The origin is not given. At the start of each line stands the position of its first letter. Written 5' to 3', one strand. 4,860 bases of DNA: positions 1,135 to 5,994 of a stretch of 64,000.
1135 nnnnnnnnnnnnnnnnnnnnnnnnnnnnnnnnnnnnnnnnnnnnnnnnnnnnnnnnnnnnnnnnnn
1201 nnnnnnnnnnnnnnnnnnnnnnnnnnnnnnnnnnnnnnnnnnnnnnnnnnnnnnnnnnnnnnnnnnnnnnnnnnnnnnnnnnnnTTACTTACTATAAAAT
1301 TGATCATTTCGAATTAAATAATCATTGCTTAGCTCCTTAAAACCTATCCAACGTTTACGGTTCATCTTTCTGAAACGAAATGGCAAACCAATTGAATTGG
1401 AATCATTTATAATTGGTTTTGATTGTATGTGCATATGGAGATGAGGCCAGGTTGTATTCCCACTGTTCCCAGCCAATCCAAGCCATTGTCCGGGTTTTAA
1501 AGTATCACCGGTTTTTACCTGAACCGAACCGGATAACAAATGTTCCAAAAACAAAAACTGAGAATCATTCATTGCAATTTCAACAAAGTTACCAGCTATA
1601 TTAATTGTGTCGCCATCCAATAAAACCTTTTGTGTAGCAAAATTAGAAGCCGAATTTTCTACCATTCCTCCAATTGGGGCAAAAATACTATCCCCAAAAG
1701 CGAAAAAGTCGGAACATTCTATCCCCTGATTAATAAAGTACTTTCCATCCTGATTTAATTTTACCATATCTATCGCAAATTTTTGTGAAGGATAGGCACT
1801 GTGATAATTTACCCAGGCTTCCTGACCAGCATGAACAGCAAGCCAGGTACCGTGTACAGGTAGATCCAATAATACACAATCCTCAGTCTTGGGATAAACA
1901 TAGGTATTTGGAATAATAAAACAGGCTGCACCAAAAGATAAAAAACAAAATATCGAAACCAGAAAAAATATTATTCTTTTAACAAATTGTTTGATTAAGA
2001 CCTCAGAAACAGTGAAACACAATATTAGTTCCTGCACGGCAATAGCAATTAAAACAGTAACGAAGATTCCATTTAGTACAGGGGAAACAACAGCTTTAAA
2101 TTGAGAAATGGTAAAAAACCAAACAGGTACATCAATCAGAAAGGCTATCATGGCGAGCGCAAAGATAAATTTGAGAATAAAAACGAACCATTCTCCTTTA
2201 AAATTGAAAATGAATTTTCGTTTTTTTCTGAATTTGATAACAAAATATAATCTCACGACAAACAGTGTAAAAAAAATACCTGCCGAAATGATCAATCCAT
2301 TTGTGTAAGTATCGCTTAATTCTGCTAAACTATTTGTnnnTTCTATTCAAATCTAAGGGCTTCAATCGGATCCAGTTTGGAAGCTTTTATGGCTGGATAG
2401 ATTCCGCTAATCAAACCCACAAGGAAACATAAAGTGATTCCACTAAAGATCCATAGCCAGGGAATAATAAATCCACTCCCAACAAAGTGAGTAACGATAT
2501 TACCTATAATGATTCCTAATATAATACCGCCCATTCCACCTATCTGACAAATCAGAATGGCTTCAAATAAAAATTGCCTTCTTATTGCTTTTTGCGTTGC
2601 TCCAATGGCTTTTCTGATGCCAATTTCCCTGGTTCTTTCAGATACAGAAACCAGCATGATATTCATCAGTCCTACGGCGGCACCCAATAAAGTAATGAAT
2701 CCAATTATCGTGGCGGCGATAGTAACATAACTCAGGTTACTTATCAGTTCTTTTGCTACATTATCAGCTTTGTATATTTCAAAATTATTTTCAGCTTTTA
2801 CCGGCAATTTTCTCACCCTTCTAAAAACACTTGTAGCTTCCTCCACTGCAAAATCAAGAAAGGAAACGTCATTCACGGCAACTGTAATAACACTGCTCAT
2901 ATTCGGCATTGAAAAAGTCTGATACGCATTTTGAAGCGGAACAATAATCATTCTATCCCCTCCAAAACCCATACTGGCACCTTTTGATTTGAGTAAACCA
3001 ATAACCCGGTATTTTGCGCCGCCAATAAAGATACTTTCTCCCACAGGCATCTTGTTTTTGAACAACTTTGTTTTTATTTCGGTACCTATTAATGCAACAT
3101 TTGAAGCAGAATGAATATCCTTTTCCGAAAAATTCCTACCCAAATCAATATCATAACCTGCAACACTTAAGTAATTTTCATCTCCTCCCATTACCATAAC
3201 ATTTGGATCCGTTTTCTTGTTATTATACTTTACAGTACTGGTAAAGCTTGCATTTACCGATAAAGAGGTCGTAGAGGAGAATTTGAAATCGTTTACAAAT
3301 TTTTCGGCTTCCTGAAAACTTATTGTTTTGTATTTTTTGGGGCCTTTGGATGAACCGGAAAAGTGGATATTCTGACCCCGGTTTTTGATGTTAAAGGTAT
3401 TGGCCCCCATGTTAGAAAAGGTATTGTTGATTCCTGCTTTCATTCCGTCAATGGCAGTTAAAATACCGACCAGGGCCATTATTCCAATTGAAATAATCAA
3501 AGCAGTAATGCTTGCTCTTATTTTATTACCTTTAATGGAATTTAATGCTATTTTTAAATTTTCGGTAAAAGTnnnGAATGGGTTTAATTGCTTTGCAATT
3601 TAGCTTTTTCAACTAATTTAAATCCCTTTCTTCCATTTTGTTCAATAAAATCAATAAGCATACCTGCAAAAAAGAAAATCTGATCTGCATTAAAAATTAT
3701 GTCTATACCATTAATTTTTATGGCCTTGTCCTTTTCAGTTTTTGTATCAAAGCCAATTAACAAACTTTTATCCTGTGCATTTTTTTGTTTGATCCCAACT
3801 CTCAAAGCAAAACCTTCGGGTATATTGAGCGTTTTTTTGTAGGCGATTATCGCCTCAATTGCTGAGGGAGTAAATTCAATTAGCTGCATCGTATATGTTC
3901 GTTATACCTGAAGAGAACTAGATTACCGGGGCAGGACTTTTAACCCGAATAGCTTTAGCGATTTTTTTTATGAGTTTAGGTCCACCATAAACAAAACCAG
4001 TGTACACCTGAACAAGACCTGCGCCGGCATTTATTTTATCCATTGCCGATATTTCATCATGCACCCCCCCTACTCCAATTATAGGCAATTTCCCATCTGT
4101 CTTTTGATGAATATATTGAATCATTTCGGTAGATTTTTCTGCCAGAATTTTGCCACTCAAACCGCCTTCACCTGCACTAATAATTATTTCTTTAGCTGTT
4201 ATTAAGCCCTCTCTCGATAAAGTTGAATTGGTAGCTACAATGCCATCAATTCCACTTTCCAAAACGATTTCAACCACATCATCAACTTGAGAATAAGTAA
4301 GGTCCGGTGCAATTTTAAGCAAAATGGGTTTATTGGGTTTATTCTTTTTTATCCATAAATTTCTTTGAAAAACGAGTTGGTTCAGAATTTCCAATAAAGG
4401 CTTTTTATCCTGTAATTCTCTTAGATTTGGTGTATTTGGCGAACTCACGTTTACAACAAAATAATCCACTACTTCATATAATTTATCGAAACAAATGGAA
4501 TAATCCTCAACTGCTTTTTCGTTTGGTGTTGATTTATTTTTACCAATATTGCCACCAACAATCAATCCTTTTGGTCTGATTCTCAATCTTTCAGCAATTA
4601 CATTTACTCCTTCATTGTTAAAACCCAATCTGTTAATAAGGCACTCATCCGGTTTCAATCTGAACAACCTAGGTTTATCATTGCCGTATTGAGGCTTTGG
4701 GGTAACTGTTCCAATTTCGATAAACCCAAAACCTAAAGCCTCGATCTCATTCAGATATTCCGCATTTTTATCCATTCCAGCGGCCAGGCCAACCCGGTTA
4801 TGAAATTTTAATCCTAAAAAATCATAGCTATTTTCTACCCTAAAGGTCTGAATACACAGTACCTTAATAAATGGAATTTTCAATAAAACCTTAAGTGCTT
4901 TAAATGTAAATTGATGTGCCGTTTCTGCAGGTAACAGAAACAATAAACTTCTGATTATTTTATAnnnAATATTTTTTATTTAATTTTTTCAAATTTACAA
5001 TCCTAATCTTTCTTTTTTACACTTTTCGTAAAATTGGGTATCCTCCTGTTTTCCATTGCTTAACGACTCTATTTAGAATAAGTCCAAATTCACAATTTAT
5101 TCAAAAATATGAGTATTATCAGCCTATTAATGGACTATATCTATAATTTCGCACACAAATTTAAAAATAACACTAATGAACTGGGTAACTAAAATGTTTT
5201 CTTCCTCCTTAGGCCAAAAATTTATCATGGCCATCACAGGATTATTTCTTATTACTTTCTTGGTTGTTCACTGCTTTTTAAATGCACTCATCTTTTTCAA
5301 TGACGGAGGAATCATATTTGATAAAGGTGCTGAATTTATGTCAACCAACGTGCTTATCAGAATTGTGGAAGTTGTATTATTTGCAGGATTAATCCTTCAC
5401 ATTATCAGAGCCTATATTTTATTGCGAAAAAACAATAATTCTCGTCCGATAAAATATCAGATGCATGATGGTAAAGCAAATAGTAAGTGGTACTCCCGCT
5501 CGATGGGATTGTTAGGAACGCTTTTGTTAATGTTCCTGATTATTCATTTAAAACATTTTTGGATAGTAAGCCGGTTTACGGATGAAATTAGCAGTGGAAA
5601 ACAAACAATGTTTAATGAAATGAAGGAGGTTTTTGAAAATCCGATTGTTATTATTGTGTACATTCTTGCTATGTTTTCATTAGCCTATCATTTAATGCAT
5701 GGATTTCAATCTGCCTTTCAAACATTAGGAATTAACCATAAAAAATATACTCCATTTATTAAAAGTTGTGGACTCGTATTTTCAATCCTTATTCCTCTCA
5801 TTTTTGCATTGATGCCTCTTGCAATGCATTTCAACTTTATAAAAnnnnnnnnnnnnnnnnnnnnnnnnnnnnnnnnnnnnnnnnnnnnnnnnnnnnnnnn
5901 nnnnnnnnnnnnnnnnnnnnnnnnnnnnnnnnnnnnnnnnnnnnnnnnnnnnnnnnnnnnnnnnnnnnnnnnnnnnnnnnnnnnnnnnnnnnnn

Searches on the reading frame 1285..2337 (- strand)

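Call 27: search_protein_families(library=pfam, proteins=[window:1285-2337:-], max_evalue=0.001)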
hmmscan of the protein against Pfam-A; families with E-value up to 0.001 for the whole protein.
window:1285-2337:- (350 aa): 1 family
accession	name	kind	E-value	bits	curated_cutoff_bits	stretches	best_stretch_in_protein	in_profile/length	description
PF01551.29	Peptidase_M23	-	1.4e-09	38.5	28.7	1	213-306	10-89/96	Peptidase family M23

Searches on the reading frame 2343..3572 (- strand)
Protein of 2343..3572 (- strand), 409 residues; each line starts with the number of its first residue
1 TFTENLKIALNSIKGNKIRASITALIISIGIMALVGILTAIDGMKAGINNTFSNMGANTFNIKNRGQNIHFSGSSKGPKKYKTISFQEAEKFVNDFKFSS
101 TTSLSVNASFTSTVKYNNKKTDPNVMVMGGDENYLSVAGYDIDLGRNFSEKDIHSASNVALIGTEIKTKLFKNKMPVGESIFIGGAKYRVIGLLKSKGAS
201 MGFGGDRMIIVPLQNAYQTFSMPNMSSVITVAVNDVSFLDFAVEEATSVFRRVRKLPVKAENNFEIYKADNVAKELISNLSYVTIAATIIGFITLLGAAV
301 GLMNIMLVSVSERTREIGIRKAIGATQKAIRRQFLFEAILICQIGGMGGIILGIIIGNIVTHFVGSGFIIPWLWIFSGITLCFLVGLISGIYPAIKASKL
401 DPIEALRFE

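Call 27: search_protein_families(library=pfam, proteins=[window:2343-3572:-], max_evalue=0.001)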
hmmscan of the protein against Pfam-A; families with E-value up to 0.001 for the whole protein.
window:2343-3572:- (409 aa): 2 families
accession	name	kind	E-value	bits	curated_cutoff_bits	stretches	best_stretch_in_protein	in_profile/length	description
PF12704.14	MacB_PCD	-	3.5e-36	125.9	27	1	22-236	3-194/207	MacB-like periplasmic core domain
PF02687.27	FtsX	-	8.8e-23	81.1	25.5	1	289-402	2-120/120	FtsX-like permease C-terminal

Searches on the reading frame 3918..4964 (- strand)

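Call 27: search_protein_families(library=pfam, proteins=[window:3918-4964:-], max_evalue=0.001)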
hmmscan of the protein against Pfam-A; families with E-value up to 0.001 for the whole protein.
window:3918-4964:- (348 aa): 1 family
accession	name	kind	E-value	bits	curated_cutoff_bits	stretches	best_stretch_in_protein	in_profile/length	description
PF01180.27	DHO_dh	-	3.3e-79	266.6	27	1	48-339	5-287/291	Dihydroorotate dehydrogenase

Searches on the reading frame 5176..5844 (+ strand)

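Call 27: search_protein_families(library=pfam, proteins=[window:5176-5844:+], max_evalue=0.001)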
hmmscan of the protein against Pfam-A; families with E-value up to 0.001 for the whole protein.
window:5176-5844:+ (223 aa): 1 family
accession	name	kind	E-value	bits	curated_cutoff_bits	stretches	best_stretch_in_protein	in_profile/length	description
PF01127.27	Sdh_cyt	-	7.1e-05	23.3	25.8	1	88-186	3-97/122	Succinate dehydrogenase/Fumarate reductase transmembrane subunit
